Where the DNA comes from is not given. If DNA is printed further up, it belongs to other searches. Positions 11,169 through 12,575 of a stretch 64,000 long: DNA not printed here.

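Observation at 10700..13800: Low-GC island carrying a SIR2-like (DUF4917-type) gene plus a small Mrr/PD-(D/E)xK-like partner: candidate uncharacterised anti-phage defence cassette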

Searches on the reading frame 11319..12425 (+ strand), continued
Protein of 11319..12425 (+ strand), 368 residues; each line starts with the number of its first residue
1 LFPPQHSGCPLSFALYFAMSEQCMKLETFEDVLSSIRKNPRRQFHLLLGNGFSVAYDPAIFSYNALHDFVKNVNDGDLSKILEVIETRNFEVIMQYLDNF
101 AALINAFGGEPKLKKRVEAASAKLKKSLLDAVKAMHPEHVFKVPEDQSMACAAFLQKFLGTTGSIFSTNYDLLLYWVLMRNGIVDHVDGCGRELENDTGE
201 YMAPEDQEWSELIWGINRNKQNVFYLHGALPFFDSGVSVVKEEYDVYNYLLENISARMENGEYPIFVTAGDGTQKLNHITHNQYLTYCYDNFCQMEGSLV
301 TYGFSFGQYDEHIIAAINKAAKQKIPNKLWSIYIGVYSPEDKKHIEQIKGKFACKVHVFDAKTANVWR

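Call 69: search_dna_similar(query=window:11388-12425:+, collection=plasmids, mode=protein, max_rows=25)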
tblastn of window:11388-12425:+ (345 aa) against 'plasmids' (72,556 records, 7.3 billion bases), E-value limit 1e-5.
Records with a match: 36; places in all: 37; records where one place covers at least 80% of the query: 25.
Best place of each record, by identity: <60% 36.
By first word of the organism name: Leptospira 15; Rhizobium 2; Moraxella 2; Deinococcus 2; Pseudomonas 2; Escherichia 2; Methylobacter 1; Roseomonas 1; Leisingera 1; Bacillus 1; and 7 more.
By predicted mobility (MOB-suite, as given by PLSDB): non-mobilizable 26; conjugative 6; mobilizable 4.
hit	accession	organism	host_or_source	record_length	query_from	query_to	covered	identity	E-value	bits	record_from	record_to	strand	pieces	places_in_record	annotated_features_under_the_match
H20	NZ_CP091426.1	Methylobacter sp. YRD-M1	isolate,wetland soil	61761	1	344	100%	30.9%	5e-37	148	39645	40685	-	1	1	DUF4917 family protein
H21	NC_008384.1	Rhizobium johnstonii 3841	-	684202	1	344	100%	30.7%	2e-35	144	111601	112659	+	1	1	DUF4917 family protein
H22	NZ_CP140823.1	Rhizobium johnstonii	Trifolium pratense,whole organism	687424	1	344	100%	30.7%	2e-35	144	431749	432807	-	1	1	DUF4917 family protein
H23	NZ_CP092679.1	Leptospira interrogans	Homo sapiens,blood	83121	2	344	99%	30.7%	2e-31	132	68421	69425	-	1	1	DUF4917 family protein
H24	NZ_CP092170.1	Leptospira interrogans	Homo sapiens,blood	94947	2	344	99%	30.7%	2e-31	132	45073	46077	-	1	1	DUF4917 family protein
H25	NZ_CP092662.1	Leptospira interrogans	Homo sapiens,blood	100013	2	344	99%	30.7%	2e-31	132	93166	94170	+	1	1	DUF4917 family protein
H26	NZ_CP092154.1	Leptospira interrogans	Homo sapiens,blood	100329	2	344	99%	30.7%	2e-31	132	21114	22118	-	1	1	DUF4917 family protein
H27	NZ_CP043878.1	Leptospira interrogans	Homo sapiens,cell culture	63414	2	344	99%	30.4%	7e-32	133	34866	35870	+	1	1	DUF4917 family protein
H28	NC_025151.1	Leptospira interrogans serovar Lai str. 56601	-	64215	2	344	99%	30.4%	7e-32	133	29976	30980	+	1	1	DUF4917 family protein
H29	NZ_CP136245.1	Leptospira interrogans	Canis lupus familiaris,urine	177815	2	344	99%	30.4%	1e-31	132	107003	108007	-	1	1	DUF4917 family protein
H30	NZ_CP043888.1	Leptospira interrogans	Homo sapiens,cell culture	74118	2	344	99%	30.4%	5e-26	144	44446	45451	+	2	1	DUF4917 family protein (x2)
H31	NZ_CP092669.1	Leptospira interrogans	Homo sapiens,blood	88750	2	344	99%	30.4%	1e-25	142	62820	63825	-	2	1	DUF4917 family protein (x2)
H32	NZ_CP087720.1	Roseomonas sp. OT10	single cell,human skin swab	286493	5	344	99%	30.6%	2e-34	141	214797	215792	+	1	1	DUF4917 family protein | recombinase family protein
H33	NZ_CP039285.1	Leptospira interrogans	Homo sapiens,blood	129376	2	344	99%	30.1%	2e-31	132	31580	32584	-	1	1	DUF4917 family protein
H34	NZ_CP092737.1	Leptospira interrogans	Homo sapiens,blood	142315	2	344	99%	30.1%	2e-31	132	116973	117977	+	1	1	DUF4917 family protein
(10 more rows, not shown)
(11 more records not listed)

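Call 87: search_protein_families(library=ncbifam, proteins=[L017:1563-2615:-], max_evalue=0.001)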
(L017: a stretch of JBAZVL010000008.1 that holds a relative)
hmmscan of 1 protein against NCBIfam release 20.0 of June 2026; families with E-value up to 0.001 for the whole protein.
L017:1563-2615:- (350 aa): 13 families
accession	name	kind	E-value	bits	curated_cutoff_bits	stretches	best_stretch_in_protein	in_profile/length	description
TIGR02249.1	integrase_gron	subfamily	1e-141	471.9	265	1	37-350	1-314/315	integron integrase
NF011946.0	PRK15417.1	equivalog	8.1e-123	409.9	435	1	37-349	16-328/337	integron integrase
NF040815.2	recomb_XerA_Arch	equivalog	8.4e-54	182.9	220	2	44-216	6-175/263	site-specific tyrosine recombinase/integron integrase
TIGR02225.1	recomb_XerD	equivalog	4.6e-46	157.5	329.6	2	269-339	207-277/290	site-specific tyrosine recombinase XerD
NF001399.0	PRK00283.1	subfamily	2.5e-45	155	279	1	48-339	20-286/300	tyrosine recombinase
TIGR02224.1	recomb_XerC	equivalog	7.6e-44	150.3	335.15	2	271-336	212-277/295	tyrosine recombinase XerC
NF002331.0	PRK01287.1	subfamily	7.3e-32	110.7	371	2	35-218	27-228/365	site-specific tyrosine recombinase XerC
NF003462.0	PRK05084.1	equivalog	5.9e-20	71.3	267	2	292-345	300-353/360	tyrosine recombinase XerS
NF007371.0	PRK09871.1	subfamily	6.2e-10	38.9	222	1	272-335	110-173/198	tyrosine-type DNA invertase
NF007370.0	PRK09870.1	subfamily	1.5e-09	37.8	221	1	276-335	119-178/200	tyrosine-type DNA invertase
NF040693.1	recomb_GmtY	equivalog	2.1e-07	30.6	340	1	268-335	364-431/441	gamma-mobile-trio recombinase GmtY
NF002685.0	PRK02436.1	equivalog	6e-06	26.3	178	1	41-223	5-180/245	site-specific tyrosine recombinase XerD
NF041502.1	integrase_1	equivalog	0.00061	18.6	350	0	295-336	319-360/484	site-specific integrase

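Call 88: search_protein_families(library=padloc, proteins=[L017:2630-3601:+, L017:3678-4193:+, L017:4221-4976:+, L017:5040-5996:+, L017:6045-6902:+, L017:6963-7901:+, L017:9581-10069:+, L017:10166-10921:+, L017:12134-12958:+, L017:14100-14705:+], max_evalue=0.00001)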
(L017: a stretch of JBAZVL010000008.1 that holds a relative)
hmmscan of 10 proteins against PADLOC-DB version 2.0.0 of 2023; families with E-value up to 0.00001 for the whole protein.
L017:2630-3601:+ (323 aa): 0 families

L017:3678-4193:+ (171 aa): 0 families

L017:4221-4976:+ (251 aa): 0 families

L017:5040-5996:+ (318 aa): 0 families

L017:6045-6902:+ (285 aa): 0 families

L017:6963-7901:+ (312 aa): 0 families

L017:9581-10069:+ (162 aa): 0 families

L017:10166-10921:+ (251 aa): 0 families

L017:12134-12958:+ (274 aa): 0 families

L017:14100-14705:+ (201 aa): 0 families

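Call 106: search_protein_families(library=ncbifam, proteins=[L013:6419-7417:-], max_evalue=1e-10)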
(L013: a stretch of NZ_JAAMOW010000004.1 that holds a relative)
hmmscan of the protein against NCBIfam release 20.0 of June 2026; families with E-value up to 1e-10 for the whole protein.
L013:6419-7417:- (333 aa): 9 families
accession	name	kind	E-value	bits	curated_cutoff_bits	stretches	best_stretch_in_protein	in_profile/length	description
TIGR02249.1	integrase_gron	subfamily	5.2e-142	472.8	265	1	21-333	2-314/315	integron integrase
NF011946.0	PRK15417.1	equivalog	1.3e-125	419.1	435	1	14-332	10-328/337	integron integrase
NF040815.2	recomb_XerA_Arch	equivalog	1.1e-55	189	220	2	251-319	186-254/263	site-specific tyrosine recombinase/integron integrase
NF001399.0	PRK00283.1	subfamily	4.6e-43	147.6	279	1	36-321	25-285/300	tyrosine recombinase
TIGR02225.1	recomb_XerD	equivalog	8e-43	146.8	329.6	2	252-321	207-276/290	site-specific tyrosine recombinase XerD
TIGR02224.1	recomb_XerC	equivalog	9.8e-42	143.3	335.15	2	253-319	211-277/295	tyrosine recombinase XerC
NF002331.0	PRK01287.1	subfamily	7.5e-29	100.8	371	2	254-319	246-312/365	site-specific tyrosine recombinase XerC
NF003462.0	PRK05084.1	equivalog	8.3e-18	64.2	267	1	254-325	281-350/360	tyrosine recombinase XerS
NF007371.0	PRK09871.1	subfamily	5e-11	42.5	222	0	251-318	106-173/198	tyrosine-type DNA invertase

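Call 109: search_protein_families(library=phrogs, proteins=[window:11388-12425:+], max_evalue=0.001)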
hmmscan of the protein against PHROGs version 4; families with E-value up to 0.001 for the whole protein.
window:11388-12425:+ (345 aa): 1 family
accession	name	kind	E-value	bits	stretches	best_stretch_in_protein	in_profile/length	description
phrog_30889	-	unknown function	9.7e-34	117.9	1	22-329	24-318/348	-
